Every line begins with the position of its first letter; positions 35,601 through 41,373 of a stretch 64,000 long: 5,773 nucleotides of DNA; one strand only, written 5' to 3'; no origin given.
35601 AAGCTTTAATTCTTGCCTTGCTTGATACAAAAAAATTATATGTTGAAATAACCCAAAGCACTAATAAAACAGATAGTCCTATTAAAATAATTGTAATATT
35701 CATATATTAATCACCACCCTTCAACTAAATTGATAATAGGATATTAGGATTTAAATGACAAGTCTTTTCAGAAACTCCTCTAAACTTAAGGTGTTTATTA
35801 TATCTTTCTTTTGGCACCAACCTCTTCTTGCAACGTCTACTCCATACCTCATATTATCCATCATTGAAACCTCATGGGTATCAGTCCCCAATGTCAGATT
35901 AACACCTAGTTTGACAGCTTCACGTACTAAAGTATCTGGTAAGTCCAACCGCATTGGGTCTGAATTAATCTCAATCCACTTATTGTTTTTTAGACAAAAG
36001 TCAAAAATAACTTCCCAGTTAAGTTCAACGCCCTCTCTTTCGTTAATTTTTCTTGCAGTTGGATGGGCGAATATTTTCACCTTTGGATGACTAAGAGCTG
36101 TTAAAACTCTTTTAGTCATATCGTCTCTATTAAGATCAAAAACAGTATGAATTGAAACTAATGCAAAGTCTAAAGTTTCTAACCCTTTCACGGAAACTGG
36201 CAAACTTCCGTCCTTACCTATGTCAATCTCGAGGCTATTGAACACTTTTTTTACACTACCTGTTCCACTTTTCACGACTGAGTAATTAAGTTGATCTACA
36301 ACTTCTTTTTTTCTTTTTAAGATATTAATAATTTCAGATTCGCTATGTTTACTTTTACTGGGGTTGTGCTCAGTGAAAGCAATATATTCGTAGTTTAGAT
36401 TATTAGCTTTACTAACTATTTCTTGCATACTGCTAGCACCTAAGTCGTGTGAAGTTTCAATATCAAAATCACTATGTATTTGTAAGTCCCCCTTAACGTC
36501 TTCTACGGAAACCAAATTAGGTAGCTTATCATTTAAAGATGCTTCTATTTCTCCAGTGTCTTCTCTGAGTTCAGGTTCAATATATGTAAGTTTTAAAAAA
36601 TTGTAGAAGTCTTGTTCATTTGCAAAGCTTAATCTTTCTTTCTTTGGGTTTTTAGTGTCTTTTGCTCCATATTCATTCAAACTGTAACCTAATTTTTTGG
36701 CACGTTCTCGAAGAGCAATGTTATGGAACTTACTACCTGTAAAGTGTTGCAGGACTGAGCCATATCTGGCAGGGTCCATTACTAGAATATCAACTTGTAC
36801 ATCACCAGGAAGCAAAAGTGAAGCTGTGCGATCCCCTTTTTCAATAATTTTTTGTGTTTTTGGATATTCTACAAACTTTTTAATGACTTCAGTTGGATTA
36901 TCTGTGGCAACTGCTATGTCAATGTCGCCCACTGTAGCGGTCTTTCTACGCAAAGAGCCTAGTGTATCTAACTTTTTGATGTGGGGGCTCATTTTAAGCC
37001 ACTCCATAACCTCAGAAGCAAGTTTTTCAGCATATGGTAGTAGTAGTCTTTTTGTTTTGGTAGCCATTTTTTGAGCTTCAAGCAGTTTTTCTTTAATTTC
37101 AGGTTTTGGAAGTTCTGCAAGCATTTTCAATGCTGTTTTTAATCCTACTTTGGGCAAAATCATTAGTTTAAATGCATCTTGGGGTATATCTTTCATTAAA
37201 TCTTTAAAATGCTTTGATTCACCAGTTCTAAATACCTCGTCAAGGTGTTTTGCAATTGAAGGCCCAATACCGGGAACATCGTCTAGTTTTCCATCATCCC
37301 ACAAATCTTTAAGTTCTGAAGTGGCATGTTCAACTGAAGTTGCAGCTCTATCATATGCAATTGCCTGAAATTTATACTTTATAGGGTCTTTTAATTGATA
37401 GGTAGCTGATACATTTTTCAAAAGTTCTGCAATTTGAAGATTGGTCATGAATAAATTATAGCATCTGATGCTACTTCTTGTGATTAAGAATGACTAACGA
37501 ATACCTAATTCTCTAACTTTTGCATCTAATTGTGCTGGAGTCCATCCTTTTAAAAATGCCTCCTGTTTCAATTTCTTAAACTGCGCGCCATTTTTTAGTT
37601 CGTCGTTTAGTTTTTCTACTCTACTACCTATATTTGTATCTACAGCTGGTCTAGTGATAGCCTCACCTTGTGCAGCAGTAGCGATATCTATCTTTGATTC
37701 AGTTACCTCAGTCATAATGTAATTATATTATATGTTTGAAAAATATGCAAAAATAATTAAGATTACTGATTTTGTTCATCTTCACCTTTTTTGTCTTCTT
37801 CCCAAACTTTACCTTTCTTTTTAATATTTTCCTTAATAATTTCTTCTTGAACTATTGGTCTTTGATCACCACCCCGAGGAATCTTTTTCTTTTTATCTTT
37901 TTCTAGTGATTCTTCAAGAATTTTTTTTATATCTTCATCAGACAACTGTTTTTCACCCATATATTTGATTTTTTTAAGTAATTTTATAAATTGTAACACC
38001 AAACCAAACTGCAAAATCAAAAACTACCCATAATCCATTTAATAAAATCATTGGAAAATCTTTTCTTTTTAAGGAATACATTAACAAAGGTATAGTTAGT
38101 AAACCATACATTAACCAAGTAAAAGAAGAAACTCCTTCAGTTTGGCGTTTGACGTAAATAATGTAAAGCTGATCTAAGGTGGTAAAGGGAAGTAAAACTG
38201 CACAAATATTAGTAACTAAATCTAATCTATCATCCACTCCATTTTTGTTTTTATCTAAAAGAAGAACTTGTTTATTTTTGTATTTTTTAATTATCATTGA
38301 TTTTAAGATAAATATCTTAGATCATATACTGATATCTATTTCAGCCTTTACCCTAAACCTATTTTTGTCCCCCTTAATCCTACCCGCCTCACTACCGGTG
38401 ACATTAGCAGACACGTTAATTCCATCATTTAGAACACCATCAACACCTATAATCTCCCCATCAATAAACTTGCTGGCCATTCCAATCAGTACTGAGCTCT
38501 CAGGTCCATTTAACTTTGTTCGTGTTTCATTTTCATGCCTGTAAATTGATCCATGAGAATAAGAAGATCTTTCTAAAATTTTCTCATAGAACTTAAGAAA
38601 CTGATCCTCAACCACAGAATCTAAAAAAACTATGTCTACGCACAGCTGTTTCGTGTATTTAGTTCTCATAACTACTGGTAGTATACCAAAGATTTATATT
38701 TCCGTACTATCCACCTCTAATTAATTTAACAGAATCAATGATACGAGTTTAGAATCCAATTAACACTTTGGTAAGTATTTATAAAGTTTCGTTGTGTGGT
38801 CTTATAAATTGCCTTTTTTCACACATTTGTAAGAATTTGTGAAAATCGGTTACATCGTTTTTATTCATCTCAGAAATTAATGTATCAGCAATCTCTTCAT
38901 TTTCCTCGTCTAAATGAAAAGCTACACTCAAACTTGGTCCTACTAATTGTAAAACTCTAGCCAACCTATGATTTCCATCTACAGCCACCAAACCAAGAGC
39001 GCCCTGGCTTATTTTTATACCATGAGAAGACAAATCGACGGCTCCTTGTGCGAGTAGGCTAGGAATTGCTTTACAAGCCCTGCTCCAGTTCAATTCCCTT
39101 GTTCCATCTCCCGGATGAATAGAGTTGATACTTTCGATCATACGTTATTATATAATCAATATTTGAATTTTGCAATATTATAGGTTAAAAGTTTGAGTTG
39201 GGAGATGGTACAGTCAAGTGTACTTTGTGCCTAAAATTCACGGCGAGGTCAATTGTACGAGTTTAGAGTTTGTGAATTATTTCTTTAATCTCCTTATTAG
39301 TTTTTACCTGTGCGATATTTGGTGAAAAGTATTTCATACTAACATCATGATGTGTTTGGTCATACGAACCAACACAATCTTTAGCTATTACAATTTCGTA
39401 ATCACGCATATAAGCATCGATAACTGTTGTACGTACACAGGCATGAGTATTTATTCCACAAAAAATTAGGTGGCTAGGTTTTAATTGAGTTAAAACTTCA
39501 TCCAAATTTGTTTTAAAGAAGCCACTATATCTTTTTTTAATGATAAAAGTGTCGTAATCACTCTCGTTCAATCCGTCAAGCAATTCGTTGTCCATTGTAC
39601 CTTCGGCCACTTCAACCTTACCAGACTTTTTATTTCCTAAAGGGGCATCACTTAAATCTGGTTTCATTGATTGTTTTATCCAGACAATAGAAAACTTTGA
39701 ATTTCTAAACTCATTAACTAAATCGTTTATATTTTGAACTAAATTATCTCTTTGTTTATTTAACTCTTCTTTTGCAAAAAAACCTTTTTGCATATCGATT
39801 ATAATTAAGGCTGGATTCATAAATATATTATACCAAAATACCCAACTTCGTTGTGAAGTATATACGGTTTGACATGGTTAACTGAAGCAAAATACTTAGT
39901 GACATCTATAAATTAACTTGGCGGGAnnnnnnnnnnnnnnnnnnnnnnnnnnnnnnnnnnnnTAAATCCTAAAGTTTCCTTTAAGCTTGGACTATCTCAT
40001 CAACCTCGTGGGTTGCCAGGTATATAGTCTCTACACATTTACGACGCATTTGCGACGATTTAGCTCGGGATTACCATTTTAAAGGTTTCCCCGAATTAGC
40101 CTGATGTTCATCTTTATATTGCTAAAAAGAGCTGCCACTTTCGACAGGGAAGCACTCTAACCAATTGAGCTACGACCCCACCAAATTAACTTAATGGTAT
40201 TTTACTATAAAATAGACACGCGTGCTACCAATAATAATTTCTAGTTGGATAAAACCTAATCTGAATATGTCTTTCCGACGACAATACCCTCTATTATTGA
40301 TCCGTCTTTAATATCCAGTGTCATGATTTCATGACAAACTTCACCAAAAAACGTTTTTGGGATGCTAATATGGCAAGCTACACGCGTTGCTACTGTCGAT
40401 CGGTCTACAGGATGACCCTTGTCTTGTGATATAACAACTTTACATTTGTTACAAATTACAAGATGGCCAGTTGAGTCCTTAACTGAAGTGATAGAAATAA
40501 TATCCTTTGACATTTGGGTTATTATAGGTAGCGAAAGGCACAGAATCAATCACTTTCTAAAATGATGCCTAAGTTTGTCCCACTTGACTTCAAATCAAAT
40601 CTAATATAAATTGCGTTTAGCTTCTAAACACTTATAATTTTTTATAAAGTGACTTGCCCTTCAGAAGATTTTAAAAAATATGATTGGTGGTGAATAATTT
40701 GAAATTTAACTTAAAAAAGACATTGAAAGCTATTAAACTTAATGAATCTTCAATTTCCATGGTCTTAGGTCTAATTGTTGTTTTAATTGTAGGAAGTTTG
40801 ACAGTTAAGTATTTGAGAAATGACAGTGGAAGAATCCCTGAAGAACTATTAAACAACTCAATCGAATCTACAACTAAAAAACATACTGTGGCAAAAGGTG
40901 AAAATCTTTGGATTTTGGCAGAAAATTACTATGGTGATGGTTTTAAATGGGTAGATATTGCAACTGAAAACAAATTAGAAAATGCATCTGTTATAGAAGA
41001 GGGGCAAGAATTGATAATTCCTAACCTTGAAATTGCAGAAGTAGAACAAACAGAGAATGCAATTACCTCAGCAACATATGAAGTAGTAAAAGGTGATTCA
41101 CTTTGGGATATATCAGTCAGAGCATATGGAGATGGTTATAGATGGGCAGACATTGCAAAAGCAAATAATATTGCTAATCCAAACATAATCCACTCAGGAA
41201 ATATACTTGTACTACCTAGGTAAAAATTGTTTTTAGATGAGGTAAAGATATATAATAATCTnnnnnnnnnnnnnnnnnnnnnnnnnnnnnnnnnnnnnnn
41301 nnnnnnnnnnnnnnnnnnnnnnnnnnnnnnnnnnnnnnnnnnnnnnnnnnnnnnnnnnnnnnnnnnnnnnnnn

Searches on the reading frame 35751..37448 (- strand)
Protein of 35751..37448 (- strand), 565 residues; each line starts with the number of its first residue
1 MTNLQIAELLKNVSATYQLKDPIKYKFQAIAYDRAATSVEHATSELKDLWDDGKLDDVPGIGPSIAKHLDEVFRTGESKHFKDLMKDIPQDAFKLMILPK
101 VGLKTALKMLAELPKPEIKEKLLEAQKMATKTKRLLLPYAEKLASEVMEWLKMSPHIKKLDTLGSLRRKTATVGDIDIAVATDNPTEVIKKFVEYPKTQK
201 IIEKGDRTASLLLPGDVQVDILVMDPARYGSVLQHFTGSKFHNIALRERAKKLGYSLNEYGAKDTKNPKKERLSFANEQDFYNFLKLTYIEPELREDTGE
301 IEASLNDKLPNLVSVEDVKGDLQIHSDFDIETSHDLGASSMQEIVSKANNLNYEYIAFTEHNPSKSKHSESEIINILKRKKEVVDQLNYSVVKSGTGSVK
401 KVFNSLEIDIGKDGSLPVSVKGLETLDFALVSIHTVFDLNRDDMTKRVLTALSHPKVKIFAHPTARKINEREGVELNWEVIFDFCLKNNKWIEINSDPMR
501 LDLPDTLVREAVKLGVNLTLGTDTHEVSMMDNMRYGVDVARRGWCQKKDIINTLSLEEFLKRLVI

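Call 43: search_protein_families(library=pfam, proteins=[window:35751-37448:-], max_evalue=0.001)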
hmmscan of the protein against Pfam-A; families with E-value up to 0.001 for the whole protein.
window:35751-37448:- (565 aa): 4 families
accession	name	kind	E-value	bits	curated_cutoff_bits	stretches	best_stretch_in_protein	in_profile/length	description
PF14791.11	DNA_pol_B_thumb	-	9e-20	70.7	25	1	233-296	2-63/63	DNA polymerase beta thumb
PF14716.13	HHH_8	-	9.7e-10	39.1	30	1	1-77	1-72/73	Helix-hairpin-helix domain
PF02811.25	PHP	-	2.4e-05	25.1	26.4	1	321-496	1-163/164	PHP domain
PF14520.12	HHH_5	-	0.00035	21.4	27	1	54-113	3-55/57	Helix-hairpin-helix domain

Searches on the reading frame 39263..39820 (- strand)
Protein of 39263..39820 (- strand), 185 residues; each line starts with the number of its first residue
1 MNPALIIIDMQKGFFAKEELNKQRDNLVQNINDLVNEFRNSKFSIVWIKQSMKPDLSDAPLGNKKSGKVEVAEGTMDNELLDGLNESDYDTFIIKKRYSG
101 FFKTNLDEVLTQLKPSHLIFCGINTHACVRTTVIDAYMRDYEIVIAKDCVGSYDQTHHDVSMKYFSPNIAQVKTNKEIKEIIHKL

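Call 27: find_encoding_contigs(protein=window:39263-39820:-, flank=3000, max_places=6)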
Protein window:39263-39820:- (185 aa): 4 contigs read that carry it; 3 places shown.
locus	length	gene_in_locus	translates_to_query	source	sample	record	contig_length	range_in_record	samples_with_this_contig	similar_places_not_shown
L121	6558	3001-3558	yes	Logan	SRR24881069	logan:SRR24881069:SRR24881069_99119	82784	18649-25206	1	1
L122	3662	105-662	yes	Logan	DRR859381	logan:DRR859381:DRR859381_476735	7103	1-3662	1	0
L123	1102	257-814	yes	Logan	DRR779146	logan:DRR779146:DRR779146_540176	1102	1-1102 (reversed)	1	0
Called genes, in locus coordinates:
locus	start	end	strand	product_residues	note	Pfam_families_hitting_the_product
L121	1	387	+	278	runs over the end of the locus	PF02498:Bro-N (weak)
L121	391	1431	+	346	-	PF09903:DUF2130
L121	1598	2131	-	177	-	PF01476:LysM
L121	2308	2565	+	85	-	-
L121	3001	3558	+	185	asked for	PF00857:Isochorismatase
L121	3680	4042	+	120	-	-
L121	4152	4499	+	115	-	-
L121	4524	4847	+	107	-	-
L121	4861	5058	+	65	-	-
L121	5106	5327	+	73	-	-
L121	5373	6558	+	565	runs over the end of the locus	PF14716:HHH_8, PF14791:DNA_pol_B_thumb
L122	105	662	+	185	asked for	PF00857:Isochorismatase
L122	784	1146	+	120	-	-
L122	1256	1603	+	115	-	-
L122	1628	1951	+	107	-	-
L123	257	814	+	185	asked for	PF00857:Isochorismatase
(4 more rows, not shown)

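Call 43: search_protein_families(library=pfam, proteins=[window:39263-39820:-], max_evalue=0.001)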
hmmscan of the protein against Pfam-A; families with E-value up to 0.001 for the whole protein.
window:39263-39820:- (185 aa): 1 family
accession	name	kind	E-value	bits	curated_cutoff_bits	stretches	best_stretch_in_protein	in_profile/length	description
PF00857.26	Isochorismatase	-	4.6e-45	154.3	27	1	4-175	2-173/175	Isochorismatase domain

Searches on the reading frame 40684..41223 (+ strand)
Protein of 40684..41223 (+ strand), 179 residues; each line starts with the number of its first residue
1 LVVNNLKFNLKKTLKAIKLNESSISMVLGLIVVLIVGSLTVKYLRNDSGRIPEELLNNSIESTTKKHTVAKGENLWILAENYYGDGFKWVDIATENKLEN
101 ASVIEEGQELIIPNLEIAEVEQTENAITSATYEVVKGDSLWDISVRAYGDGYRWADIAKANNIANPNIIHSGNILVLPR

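Call 43: search_protein_families(library=pfam, proteins=[window:40684-41223:+], max_evalue=0.001)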
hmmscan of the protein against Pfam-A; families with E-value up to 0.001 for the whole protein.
window:40684-41223:+ (179 aa): 2 families
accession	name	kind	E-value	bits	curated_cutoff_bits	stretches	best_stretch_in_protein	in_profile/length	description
PF01476.26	LysM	-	5.3e-20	71.5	20.9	2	132-178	1-43/43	LysM domain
PF23457.1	LysM2_NFP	-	0.00032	21.1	36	0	130-178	6-54/56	NFP LysM2 domain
